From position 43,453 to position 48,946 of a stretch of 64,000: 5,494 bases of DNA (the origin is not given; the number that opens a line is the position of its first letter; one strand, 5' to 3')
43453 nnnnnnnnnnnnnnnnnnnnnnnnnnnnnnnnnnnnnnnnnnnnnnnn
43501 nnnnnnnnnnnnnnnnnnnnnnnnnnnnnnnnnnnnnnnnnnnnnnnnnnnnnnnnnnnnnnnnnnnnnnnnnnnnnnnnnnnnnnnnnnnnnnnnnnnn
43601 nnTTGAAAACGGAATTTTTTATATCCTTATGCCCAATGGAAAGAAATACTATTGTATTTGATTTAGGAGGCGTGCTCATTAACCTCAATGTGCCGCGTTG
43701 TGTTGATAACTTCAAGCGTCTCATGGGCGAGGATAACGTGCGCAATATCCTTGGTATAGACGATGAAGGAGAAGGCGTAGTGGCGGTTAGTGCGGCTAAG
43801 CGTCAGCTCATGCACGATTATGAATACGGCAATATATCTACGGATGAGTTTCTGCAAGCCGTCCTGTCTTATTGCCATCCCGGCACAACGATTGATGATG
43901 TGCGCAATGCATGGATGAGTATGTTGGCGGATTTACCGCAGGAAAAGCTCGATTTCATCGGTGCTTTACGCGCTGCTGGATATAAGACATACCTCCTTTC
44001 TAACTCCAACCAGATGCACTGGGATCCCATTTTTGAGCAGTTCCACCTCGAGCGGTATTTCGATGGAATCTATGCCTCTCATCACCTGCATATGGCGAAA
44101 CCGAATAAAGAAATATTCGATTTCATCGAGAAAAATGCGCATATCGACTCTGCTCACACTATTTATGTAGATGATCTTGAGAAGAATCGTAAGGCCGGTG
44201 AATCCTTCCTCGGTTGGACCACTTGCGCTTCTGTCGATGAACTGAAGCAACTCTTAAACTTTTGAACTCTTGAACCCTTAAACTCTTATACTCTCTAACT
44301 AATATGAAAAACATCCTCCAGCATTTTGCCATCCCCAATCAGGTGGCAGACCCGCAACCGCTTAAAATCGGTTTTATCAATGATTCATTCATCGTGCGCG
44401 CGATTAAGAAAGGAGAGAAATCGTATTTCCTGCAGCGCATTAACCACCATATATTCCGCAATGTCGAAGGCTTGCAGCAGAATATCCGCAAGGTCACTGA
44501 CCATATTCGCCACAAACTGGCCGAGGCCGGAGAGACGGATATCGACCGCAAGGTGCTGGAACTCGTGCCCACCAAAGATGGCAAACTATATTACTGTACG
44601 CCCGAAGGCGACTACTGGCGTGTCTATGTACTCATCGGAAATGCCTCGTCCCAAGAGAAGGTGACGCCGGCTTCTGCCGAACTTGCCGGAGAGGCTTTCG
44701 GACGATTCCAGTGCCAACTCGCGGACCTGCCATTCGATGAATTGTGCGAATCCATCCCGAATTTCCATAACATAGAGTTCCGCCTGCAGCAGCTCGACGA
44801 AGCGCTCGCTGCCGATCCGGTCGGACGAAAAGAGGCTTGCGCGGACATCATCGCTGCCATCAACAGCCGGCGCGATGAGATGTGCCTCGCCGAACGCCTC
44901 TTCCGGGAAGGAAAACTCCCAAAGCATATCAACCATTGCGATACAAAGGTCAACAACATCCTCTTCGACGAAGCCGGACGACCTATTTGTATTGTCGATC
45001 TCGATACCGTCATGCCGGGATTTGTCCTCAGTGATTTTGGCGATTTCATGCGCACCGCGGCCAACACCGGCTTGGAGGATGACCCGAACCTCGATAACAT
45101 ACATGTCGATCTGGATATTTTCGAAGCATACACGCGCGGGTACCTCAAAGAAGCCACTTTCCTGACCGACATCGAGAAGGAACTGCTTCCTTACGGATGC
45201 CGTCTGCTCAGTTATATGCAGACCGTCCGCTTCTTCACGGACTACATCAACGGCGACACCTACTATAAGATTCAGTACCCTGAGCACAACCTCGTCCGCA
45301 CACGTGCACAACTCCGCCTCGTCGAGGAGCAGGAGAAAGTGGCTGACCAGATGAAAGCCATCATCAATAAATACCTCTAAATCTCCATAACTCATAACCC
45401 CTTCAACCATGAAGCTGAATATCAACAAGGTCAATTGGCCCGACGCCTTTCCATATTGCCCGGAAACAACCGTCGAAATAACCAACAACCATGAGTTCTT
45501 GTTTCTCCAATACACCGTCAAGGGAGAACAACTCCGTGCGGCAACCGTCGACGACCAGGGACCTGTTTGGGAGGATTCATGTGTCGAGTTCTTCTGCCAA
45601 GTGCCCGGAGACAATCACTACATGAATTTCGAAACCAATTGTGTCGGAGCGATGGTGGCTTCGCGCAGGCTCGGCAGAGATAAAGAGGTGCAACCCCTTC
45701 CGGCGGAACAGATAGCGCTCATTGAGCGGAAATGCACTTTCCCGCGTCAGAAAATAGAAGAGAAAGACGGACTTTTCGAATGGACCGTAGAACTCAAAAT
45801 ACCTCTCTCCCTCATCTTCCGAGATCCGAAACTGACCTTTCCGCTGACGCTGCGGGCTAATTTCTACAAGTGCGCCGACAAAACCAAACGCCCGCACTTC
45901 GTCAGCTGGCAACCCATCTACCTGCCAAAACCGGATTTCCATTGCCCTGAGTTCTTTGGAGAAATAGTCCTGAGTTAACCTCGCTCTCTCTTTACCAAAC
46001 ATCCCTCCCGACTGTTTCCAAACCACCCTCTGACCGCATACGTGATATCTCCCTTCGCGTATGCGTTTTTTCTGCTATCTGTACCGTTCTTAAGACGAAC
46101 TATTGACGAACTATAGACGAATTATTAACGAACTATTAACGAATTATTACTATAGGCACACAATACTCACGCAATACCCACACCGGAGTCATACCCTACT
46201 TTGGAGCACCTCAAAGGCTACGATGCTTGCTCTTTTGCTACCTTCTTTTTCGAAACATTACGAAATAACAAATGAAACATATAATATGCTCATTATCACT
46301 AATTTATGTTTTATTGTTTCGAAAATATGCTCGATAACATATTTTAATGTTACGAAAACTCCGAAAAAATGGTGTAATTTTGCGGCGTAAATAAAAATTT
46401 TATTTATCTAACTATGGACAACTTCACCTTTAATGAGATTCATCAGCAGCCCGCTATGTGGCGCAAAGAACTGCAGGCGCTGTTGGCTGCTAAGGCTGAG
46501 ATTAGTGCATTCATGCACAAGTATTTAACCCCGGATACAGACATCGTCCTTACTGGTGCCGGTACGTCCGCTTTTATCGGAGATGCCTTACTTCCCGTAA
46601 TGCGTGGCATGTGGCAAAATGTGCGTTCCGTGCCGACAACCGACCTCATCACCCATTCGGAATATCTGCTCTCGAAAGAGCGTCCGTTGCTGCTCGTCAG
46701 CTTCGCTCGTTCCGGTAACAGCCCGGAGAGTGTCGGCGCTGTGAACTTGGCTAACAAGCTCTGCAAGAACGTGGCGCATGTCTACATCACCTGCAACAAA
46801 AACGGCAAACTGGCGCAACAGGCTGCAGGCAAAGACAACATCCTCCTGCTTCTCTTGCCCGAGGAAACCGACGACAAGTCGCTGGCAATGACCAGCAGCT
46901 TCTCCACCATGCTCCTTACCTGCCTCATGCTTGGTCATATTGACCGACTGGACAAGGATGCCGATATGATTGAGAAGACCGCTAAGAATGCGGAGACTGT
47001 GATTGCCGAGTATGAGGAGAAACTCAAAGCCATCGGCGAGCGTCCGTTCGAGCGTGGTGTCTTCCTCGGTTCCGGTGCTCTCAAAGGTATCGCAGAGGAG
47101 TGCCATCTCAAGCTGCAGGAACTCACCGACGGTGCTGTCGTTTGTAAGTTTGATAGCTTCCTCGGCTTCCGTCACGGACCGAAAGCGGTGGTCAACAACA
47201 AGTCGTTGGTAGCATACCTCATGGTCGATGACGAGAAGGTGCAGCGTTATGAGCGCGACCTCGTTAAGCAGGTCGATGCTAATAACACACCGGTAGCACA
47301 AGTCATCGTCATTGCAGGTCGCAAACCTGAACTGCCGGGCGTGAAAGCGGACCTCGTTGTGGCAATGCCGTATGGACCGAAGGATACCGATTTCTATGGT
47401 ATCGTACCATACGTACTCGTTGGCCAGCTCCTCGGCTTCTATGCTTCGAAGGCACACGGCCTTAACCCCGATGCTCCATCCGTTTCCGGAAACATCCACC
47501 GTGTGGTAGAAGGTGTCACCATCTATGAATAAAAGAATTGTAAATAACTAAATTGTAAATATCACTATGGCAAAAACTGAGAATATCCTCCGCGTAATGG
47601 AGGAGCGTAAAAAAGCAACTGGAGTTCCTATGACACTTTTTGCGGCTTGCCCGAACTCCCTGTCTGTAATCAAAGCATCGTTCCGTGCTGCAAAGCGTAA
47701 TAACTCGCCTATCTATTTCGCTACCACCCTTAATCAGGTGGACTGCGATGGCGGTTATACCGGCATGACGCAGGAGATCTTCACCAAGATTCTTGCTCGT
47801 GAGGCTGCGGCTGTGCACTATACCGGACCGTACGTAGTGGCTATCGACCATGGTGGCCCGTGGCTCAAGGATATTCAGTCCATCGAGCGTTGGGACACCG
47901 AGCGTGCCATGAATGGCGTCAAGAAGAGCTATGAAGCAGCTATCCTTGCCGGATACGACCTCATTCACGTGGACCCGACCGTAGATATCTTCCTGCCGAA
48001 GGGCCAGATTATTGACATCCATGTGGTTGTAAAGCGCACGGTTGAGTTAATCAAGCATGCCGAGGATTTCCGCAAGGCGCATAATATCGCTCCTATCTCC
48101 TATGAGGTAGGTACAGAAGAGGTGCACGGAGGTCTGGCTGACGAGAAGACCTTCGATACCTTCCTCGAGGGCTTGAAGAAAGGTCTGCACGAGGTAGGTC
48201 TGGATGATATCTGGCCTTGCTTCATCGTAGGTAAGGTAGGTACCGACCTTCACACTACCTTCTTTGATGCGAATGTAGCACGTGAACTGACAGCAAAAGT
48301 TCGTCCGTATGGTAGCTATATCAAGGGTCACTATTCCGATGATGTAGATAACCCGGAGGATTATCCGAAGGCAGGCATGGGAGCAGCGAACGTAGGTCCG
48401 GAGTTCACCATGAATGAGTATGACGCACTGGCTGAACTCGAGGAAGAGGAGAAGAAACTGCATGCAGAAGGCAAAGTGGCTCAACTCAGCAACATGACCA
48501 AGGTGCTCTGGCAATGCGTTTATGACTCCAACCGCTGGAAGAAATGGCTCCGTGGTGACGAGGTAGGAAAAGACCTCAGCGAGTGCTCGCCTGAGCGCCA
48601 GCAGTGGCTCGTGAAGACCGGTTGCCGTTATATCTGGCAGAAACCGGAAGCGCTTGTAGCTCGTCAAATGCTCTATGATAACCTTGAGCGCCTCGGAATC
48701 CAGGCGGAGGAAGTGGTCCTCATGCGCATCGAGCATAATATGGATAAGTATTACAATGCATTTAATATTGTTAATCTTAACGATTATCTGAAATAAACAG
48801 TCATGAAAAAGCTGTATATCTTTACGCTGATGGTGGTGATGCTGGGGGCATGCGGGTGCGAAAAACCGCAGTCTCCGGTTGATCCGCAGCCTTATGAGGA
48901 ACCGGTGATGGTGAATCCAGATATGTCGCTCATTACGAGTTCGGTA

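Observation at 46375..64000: About 17 kb co-directional unit joining a cytoplasmic AgaS/GatZ/PfkB sugar-phosphate module to secreted beta-helix/metallophosphoesterase/CBM proteins, with no SusC/SusD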

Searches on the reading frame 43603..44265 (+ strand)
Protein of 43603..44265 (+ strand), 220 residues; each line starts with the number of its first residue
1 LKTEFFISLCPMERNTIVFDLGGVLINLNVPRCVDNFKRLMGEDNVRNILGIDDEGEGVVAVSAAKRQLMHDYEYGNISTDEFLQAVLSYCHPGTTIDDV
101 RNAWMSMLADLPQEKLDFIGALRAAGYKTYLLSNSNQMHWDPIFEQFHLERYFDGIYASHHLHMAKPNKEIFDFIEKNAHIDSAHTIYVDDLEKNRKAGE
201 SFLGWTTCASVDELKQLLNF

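Call 10: search_protein_families(library=pfam, proteins=[window:43603-44265:+], max_evalue=0.001)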
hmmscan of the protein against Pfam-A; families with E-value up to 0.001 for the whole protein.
window:43603-44265:+ (220 aa): 2 families
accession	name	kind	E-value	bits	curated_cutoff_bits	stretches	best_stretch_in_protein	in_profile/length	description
PF00702.32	Hydrolase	-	1.2e-17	65.4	26.4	1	16-200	3-188/191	haloacid dehalogenase-like hydrolase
PF13419.12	HAD_2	-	1.8e-10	41.6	23.8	1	79-199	44-168/178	Haloacid dehalogenase-like hydrolase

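Call 63: search_protein_families(library=ncbifam, proteins=[window:43636-44265:+], max_evalue=0.05)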
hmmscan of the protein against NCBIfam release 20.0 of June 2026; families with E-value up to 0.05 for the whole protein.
window:43636-44265:+ (209 aa): 23 families
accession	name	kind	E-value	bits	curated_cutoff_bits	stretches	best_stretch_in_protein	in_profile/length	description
TIGR02247.1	HAD-1A3-hyp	subfamily_domain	4.9e-17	62.4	125.4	1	5-206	4-201/211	epoxide hydrolase N-terminal domain-like phosphatase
NF006991.0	PRK09456.1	equivalog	7e-16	58.5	295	1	52-195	37-180/199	glucose-1-phosphatase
TIGR01509.1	HAD-SF-IA-v3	subfamily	3.9e-11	43.4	29.4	1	105-197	71-152/154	HAD-IA family hydrolase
TIGR01993.1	Pyr-5-nucltdase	equivalog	1.8e-10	40.9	142.9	1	110-197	92-181/183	pyrimidine 5'-nucleotidase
TIGR02254.1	YjjG_YfnB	equivalog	2.1e-09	37.2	159.9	1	54-197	45-194/223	YjjG family noncanonical pyrimidine nucleotidase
NF011564.0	PRK14988.1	equivalog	1e-08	35.2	189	1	94-199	88-192/225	GMP/IMP nucleotidase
TIGR02252.1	DREG-2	subfamily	2.2e-08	34.1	155.2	1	105-194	111-199/203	HAD hydrolase, REG-2-like, family IA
TIGR01428.1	HAD_type_II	equivalog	9.5e-08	32.3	125.4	1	5-173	3-165/197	haloacid dehalogenase type II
TIGR02253.1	CTE7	subfamily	9.7e-08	32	169.75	1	102-183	97-179/221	TIGR02253 family HAD-type hydrolase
NF052576.1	PymNtasePynAStpc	equivalog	6.3e-06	26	350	1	55-180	48-181/229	pyrimidine 5'-nucleotidase PynA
NF009695.0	PRK13222.1-2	equivalog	6.9e-06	25.7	225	1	106-187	101-182/226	phosphoglycolate phosphatase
TIGR01990.1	bPGM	equivalog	1.4e-05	25.2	189.4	1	105-181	95-169/187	beta-phosphoglucomutase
TIGR01662.1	HAD-SF-IIIA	subfamily_domain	2.7e-05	24.3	44.6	1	88-182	14-122/141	HAD-IIIA family hydrolase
TIGR01549.1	HAD-SF-IA-v1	subfamily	3e-05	24.5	23.3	1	112-180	73-137/149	HAD-IA family hydrolase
NF008087.0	PRK10826.1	equivalog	0.00013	21.7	191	1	110-180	103-173/222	hexitol phosphatase HxpB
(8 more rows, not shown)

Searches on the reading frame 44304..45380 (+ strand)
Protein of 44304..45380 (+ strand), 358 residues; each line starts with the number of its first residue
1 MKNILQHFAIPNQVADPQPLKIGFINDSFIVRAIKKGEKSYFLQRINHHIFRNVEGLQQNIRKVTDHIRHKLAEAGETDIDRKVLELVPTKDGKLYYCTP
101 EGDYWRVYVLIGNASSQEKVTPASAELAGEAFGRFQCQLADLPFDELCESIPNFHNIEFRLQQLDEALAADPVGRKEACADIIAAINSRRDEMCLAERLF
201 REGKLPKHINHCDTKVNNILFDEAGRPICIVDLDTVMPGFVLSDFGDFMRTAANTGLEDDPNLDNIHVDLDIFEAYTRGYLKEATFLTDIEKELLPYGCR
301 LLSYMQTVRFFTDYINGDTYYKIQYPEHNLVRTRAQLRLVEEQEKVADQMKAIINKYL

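Call 10: search_protein_families(library=pfam, proteins=[window:44304-45380:+], max_evalue=0.001)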
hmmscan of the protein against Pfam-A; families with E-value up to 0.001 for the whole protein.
window:44304-45380:+ (358 aa): 1 family
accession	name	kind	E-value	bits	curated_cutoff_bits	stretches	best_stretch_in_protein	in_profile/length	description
PF01636.29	APH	-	9.4e-15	55.5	23.2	1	19-263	4-221/239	Phosphotransferase enzyme family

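Call 63: search_protein_families(library=ncbifam, proteins=[window:44304-45380:+], max_evalue=0.05)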
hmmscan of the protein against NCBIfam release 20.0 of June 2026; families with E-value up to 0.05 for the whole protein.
window:44304-45380:+ (358 aa): 0 families

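Call 95: search_solved_structures(query=window:44304-45380:+, max_evalue=1)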
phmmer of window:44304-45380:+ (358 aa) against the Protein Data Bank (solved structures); distinct sequences matched with E-value up to 1: 4.
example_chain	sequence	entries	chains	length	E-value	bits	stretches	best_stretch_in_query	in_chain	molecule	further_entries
4wh1_A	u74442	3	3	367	6.6e-68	232.5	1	4-354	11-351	N-acetylhexosamine 1-kinase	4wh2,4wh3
4ocj_A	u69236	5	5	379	7.4e-68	232.3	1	4-354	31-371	N-acetylhexosamine 1-phosphate kinase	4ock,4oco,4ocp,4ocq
4ocu_A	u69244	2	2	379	2.1e-67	230.9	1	3-354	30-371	N-acetylhexosamine 1-phosphate kinase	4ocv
8iuz_B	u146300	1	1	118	0.41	12.8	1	82-109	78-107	2D7 Fab heavy chain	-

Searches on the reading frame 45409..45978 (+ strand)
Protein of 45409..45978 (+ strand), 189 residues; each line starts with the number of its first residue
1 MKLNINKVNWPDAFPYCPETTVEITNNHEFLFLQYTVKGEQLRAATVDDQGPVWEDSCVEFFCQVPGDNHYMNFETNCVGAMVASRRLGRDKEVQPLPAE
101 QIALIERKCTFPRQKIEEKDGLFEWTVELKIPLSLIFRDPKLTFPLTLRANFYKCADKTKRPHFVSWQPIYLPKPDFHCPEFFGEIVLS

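Call 10: search_protein_families(library=pfam, proteins=[window:45409-45978:+], max_evalue=0.001)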
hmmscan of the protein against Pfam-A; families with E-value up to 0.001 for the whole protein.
window:45409-45978:+ (189 aa): 1 family
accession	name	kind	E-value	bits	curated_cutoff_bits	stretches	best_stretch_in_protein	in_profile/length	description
PF16011.10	CBM9_2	-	1.9e-53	181.6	25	1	4-187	16-198/199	Carbohydrate-binding family 9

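Call 63: search_protein_families(library=ncbifam, proteins=[window:45409-45978:+], max_evalue=0.05)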
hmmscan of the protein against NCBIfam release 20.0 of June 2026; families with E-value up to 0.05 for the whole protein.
window:45409-45978:+ (189 aa): 0 families

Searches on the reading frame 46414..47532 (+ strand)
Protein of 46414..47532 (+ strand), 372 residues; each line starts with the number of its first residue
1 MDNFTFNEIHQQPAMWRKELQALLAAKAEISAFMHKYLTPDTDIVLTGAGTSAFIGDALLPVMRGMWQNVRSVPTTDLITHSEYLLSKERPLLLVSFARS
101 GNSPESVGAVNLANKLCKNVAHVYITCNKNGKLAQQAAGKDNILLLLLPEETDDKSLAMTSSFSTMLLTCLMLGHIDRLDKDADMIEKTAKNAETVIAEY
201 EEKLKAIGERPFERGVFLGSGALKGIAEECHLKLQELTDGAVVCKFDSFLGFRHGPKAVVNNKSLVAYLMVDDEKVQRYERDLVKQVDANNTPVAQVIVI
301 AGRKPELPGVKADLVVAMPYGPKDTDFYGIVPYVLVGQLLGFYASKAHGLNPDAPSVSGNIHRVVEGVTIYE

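Call 8: search_protein_families(library=pfam, proteins=[window:46414-47532:+], max_evalue=0.01)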
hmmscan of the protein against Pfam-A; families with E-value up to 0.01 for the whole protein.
window:46414-47532:+ (372 aa): 1 family
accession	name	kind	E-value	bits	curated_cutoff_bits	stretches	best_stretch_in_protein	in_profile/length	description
PF01380.27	SIS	-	3.2e-18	66.2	25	2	42-174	6-129/131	SIS domain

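Call 9: search_protein_families(library=ncbifam, proteins=[window:46414-47532:+], max_evalue=0.01)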
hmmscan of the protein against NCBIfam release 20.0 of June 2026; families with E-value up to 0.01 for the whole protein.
window:46414-47532:+ (372 aa): 6 families
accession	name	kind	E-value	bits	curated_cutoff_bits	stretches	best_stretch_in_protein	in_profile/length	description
TIGR02815.1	agaS_fam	subfamily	2.3e-111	372.4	529.2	1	4-371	4-370/372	putative sugar isomerase, AgaS family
NF041128.1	glucosaP_deam_GlmD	equivalog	5.6e-23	81.7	580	1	21-357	12-316/323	glucosamine-6-phosphate deaminase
TIGR01135.1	glmS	equivalog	1e-13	50.7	418.05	1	3-355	251-597/607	glutamine--fructose-6-phosphate transaminase (isomerizing)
NF001484.0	PRK00331.1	subfamily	1.6e-13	49.9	381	1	3-355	252-591/601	isomerizing glutamine--fructose-6-phosphate transaminase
NF046059.1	NagB_SO3506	equivalog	9.5e-06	25.1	430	1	93-297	89-282/330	glucosamine-6-phosphate deaminase NagB-II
NF006426.0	PRK08674.1-6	subfamily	0.00016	20.7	295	1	41-191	46-185/354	bifunctional phosphoglucose/phosphomannose isomerase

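Call 21: search_solved_structures(query=window:46414-47532:+, max_evalue=0.001)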
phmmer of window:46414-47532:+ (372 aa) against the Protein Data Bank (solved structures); distinct sequences matched with E-value up to 0.001: 6.
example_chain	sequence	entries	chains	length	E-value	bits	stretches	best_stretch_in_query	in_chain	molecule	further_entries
3odp_A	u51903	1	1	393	3.8e-79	269.5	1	5-371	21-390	putative tagatose-6-phosphate ketose/aldose isomerase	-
3i0z_A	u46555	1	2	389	9.2e-70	238.6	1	4-372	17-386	putative tagatose-6-phosphate ketose/aldose isomerase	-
3c3j_A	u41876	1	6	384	3.1e-68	233.6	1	4-371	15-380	Putative tagatose-6-phosphate ketose/aldose isomerase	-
2cb0_A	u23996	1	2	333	8.2e-15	57.9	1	43-363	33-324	GLUCOSAMINE-FRUCTOSE-6-PHOSPHATE AMINOTRANSFERASE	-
2dec_A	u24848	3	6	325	2.5e-14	56.3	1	43-357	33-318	325aa long hypothetical protein | Hypothetical protein PH0510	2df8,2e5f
1j5x_A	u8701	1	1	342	4.2e-09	39.2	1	23-289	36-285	GLUCOSAMINE-6-PHOSPHATE DEAMINASE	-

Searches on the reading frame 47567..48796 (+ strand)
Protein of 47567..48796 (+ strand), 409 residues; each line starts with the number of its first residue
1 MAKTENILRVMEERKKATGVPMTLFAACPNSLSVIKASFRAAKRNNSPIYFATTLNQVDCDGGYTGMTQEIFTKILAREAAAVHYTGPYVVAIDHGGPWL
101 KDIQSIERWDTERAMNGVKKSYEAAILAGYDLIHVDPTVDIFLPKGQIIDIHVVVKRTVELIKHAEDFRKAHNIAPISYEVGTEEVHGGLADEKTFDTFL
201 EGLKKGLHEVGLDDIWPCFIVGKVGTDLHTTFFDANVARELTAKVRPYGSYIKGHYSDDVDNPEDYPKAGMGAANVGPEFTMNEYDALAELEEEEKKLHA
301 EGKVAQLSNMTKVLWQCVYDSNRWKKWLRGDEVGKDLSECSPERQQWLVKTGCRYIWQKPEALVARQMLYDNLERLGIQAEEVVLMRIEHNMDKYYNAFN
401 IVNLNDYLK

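Call 8: search_protein_families(library=pfam, proteins=[window:47567-48796:+], max_evalue=0.01)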
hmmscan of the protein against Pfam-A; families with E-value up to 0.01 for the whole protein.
window:47567-48796:+ (409 aa): 1 family
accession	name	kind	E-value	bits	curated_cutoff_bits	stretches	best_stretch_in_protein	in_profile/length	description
PF08013.17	GatZ_KbaZ-like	-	1.3e-31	110.2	26.7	1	15-379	7-376/420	D-tagatose-1,6-bisphosphate aldolase subunit GatZ/KbaZ-like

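Call 9: search_protein_families(library=ncbifam, proteins=[window:47567-48796:+], max_evalue=0.01)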
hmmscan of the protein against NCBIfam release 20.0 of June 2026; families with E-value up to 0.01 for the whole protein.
window:47567-48796:+ (409 aa): 3 families
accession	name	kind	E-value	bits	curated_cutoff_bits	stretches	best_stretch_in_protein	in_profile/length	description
NF012002.0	PRK15458.1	equivalog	2.2e-23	83.1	707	1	13-378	9-379/428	tagatose-bisphosphate aldolase subunit KbaZ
TIGR02810.1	agaZ_gatZ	equivalog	8.6e-23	80.9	568.8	1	15-378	6-375/420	D-tagatose-bisphosphate aldolase, class II, non-catalytic subunit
NF011626.0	PRK15052.1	equivalog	1.9e-11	43.4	579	1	14-192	7-180/421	tagatose-bisphosphate aldolase subunit GatZ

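Call 20: search_solved_structures(query=window:47567-48796:+, max_evalue=0.01)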
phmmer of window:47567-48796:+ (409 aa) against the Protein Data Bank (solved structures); distinct sequences matched with E-value up to 0.01: 2.
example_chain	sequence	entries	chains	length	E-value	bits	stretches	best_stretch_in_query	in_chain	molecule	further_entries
3txv_A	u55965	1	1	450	2.1e-11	46.3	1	14-376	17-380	Probable tagatose 6-phosphate kinase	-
2fiq_A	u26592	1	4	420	9.5e-06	27.7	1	19-191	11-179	putative tagatose 6-phosphate kinase 1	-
